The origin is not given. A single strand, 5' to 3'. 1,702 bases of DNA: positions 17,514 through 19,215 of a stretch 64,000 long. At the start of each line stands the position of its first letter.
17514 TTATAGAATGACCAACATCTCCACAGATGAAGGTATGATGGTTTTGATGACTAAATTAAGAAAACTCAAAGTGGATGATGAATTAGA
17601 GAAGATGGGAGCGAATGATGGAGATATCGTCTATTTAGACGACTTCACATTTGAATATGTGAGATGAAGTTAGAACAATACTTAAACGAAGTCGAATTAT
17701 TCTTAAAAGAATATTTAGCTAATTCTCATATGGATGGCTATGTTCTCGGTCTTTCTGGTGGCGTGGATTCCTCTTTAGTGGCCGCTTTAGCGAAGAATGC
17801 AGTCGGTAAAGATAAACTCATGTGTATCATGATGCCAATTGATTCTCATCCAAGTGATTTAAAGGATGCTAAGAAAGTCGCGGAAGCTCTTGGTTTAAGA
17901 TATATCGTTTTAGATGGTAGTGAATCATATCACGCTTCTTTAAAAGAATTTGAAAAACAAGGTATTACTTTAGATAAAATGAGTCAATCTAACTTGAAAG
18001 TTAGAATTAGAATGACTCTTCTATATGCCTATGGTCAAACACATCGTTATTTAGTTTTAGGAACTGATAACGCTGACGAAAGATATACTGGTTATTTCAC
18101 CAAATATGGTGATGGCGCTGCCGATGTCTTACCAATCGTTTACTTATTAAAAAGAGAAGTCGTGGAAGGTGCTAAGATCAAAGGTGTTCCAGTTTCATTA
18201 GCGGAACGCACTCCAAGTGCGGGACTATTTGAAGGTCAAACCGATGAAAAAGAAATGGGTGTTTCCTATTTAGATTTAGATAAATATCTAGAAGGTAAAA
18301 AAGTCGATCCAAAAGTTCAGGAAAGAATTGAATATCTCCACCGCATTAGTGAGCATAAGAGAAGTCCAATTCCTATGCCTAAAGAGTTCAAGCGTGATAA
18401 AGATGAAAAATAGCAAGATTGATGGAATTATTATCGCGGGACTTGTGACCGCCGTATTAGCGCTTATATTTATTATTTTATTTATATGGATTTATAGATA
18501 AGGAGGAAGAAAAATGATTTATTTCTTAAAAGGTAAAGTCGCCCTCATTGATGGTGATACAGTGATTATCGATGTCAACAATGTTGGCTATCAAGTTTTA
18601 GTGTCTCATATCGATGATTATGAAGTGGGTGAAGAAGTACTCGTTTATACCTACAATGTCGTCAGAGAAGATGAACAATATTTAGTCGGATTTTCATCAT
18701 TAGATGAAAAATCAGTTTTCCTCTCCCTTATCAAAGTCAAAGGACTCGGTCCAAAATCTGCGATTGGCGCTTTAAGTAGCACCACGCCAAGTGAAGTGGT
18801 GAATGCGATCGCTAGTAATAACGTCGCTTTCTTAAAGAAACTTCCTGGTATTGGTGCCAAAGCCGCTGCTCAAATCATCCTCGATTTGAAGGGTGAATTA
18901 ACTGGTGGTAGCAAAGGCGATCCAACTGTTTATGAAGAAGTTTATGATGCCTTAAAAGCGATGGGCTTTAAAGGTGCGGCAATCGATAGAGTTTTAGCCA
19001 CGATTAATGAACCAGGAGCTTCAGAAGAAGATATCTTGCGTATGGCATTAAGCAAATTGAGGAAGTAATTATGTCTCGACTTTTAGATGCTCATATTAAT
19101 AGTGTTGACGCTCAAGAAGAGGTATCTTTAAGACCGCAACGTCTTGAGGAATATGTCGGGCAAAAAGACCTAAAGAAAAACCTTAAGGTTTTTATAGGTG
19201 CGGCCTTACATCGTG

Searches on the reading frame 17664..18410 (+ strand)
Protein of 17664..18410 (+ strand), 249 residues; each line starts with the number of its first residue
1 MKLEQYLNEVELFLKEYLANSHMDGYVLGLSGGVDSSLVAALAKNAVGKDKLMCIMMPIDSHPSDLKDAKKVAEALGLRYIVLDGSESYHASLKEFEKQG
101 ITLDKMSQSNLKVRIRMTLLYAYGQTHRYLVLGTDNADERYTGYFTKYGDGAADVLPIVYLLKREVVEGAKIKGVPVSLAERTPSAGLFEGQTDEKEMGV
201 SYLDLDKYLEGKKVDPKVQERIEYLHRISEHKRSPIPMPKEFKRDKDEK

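Call 52: search_protein_families(library=pfam, proteins=[window:17664-18410:+], max_evalue=0.001)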
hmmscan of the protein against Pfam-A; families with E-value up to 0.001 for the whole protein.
window:17664-18410:+ (249 aa): 4 families
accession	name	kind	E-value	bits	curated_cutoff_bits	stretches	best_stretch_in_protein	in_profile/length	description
PF02540.23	NAD_synthase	-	9.9e-71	238.1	21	1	7-234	2-240/242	NAD synthase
PF00733.27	Asn_synthase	-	9.5e-08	32.5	21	1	30-150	24-140/354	Asparagine synthase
PF03054.22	tRNA_Me_trans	-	4.1e-06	27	20.6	1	27-93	4-80/202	tRNA methyl transferase HUP domain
PF06508.19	QueC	-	0.00078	19.4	22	0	27-86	3-61/210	Queuosine biosynthesis protein QueC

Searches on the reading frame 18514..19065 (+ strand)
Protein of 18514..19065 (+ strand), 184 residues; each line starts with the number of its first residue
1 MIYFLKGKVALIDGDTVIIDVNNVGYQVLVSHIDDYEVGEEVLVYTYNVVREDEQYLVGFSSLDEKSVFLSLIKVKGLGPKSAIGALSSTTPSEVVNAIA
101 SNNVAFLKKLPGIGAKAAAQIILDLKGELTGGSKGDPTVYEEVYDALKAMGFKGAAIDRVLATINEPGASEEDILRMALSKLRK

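Call 52: search_protein_families(library=pfam, proteins=[window:18514-19065:+], max_evalue=0.001)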
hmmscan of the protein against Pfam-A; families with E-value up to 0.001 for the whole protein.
window:18514-19065:+ (184 aa): 4 families
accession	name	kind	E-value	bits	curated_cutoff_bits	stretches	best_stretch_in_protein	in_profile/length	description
PF01330.27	RuvA_N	-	1.1e-15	57.9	23.6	1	1-57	1-59/61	RuvA N terminal domain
PF14520.12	HHH_5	-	2e-12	47.8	27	1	69-126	1-56/57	Helix-hairpin-helix domain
PF07499.19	RuvA_C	-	2.1e-06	28.5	24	1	139-182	2-46/47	RuvA, C-terminal domain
PF00633.29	HHH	-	0.00031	20.9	24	0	107-122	13-28/30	Helix-hairpin-helix motif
